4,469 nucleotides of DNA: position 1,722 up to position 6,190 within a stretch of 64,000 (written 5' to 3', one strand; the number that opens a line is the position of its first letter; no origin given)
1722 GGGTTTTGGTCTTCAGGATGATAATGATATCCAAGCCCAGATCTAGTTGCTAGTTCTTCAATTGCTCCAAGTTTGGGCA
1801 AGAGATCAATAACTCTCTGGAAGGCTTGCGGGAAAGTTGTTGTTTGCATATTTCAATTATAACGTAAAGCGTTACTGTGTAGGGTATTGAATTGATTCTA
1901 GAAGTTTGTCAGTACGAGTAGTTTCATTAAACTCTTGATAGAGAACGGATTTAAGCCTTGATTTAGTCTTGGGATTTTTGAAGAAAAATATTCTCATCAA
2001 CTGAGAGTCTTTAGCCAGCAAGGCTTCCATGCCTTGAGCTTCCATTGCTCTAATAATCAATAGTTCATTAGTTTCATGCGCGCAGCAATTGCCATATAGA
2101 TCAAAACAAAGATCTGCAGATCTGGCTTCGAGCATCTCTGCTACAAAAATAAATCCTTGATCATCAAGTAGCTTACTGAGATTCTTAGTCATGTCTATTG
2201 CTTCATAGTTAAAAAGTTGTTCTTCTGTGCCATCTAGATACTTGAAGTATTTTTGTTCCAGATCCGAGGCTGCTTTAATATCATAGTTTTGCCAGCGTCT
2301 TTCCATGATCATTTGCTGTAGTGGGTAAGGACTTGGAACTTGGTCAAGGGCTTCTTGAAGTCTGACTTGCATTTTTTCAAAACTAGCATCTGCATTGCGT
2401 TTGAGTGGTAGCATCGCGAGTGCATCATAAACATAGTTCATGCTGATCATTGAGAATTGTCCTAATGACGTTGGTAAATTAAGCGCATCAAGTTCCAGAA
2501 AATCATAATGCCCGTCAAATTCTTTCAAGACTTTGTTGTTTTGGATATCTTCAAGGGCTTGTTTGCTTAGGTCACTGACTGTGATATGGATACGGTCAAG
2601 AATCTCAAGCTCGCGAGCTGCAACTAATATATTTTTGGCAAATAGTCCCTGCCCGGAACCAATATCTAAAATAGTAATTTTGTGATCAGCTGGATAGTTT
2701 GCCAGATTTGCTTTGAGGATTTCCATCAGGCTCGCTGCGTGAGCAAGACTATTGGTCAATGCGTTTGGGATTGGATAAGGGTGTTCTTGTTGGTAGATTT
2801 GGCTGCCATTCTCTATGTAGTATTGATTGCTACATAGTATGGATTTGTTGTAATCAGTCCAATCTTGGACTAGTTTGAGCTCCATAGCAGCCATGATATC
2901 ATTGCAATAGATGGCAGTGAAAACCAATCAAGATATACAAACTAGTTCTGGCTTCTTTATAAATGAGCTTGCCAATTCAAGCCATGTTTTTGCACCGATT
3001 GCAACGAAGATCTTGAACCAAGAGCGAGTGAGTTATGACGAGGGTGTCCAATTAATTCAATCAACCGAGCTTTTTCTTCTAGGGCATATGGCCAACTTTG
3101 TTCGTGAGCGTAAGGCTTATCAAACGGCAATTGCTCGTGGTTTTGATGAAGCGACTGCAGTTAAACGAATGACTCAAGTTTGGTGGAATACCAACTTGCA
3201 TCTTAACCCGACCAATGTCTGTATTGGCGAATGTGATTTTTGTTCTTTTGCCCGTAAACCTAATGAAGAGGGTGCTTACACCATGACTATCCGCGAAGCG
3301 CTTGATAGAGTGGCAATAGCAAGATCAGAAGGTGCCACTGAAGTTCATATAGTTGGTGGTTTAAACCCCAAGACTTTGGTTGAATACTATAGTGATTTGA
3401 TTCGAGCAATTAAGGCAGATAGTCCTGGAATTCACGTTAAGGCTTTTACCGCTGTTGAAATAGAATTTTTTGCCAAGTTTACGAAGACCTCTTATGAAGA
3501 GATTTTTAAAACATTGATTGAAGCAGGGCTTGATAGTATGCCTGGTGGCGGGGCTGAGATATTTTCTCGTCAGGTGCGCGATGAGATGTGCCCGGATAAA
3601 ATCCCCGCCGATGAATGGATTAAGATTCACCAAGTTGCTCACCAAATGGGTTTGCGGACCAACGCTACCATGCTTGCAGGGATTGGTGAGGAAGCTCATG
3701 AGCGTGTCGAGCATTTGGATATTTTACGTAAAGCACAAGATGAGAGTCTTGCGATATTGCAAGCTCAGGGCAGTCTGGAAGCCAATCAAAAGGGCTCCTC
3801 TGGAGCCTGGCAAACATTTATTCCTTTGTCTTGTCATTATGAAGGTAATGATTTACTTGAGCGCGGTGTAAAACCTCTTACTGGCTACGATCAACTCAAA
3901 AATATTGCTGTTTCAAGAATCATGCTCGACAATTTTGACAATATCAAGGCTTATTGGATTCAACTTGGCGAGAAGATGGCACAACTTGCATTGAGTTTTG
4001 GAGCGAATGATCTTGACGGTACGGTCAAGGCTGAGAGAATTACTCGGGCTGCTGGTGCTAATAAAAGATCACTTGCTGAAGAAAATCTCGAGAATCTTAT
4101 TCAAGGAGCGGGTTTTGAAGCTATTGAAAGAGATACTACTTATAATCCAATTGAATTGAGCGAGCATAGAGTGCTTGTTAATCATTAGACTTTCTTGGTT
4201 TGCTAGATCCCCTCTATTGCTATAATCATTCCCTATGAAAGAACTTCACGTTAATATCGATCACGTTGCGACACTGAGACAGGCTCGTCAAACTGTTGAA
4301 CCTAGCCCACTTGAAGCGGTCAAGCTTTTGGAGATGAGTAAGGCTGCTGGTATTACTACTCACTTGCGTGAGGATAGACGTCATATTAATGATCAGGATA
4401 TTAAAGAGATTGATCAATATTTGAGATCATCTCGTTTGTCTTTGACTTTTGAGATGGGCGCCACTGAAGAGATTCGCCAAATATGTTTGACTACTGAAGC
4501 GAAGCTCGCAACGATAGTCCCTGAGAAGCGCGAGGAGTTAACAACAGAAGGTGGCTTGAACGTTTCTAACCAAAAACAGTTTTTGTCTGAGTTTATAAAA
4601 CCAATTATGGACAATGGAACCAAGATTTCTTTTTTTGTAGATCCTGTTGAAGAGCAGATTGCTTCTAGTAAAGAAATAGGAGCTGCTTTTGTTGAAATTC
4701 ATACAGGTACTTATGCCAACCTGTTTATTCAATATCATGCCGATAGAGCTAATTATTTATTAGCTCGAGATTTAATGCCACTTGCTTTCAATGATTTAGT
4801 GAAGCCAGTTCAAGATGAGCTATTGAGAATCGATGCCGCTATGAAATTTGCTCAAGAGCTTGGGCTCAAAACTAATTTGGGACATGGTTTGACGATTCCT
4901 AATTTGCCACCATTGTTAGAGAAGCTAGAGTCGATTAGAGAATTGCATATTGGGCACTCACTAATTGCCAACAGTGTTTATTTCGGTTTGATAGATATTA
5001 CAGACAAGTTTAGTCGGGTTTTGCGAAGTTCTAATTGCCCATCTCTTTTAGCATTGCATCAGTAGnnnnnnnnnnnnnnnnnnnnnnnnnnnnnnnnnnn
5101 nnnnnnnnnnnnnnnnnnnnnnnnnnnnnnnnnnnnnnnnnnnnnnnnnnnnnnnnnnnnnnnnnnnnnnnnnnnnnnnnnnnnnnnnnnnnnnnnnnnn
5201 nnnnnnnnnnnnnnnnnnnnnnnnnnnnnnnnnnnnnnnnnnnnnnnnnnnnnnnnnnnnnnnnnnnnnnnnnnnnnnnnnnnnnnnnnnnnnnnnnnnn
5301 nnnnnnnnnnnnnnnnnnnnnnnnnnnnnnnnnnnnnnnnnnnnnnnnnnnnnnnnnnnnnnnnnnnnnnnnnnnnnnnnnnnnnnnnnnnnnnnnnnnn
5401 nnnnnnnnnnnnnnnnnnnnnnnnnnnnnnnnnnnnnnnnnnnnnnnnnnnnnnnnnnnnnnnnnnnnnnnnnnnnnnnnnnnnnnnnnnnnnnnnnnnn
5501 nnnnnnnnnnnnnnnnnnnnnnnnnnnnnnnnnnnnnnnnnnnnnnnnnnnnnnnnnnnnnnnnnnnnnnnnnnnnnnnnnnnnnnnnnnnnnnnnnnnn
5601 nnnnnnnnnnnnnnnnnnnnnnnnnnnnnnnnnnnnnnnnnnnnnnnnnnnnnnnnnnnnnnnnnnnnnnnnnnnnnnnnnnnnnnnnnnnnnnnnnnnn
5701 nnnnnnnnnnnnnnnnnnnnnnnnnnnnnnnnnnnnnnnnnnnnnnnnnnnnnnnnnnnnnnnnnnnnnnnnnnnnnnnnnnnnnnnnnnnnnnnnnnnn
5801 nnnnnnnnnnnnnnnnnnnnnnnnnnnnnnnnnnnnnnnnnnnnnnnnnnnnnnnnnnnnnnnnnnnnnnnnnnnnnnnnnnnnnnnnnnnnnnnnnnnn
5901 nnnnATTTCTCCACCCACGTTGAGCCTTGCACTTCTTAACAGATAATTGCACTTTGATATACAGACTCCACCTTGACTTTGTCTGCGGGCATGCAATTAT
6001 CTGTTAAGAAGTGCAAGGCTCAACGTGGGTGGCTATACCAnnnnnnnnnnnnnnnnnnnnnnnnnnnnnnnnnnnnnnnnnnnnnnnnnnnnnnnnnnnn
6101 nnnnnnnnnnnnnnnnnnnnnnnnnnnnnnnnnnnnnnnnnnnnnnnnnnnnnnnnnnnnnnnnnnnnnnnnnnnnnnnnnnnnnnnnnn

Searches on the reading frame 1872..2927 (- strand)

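Call 39: search_protein_families(library=pfam, proteins=[window:1872-2927:-], max_evalue=0.00001)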
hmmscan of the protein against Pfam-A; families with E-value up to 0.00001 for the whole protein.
window:1872-2927:- (351 aa): 1 family
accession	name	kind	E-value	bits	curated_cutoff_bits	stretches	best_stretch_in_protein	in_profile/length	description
PF02636.23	Methyltransf_28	-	2.8e-06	27.4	23.3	1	77-261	14-185/249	Putative S-adenosyl-L-methionine-dependent methyltransferase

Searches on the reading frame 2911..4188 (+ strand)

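Call 39: search_protein_families(library=pfam, proteins=[window:2911-4188:+], max_evalue=0.00001)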
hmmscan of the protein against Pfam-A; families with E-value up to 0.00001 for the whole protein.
window:2911-4188:+ (425 aa): 2 families
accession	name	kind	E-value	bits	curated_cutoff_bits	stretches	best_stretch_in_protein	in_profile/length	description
PF19288.4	CofH_C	-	5.3e-19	68.7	27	1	302-418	6-123/125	CofH/MqnC C-terminal region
PF04055.27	Radical_SAM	-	1.4e-18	68.1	29.5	1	99-270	2-164/166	Radical SAM superfamily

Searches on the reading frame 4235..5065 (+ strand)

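Call 39: search_protein_families(library=pfam, proteins=[window:4235-5065:+], max_evalue=0.00001)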
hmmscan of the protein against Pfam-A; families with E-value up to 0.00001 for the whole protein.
window:4235-5065:+ (276 aa): 1 family
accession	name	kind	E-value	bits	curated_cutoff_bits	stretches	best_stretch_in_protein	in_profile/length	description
PF03740.19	PdxJ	-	4.6e-75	252.2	24.5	1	4-255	2-226/234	Pyridoxal phosphate biosynthesis protein PdxJ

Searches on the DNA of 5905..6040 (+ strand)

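Call 12: search_dna_similar(query=window:5905-6040:+, collection=plasmids, mode=distant, max_evalue=1, max_rows=30)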
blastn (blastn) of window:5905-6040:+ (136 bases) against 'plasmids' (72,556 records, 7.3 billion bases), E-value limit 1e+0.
No match.
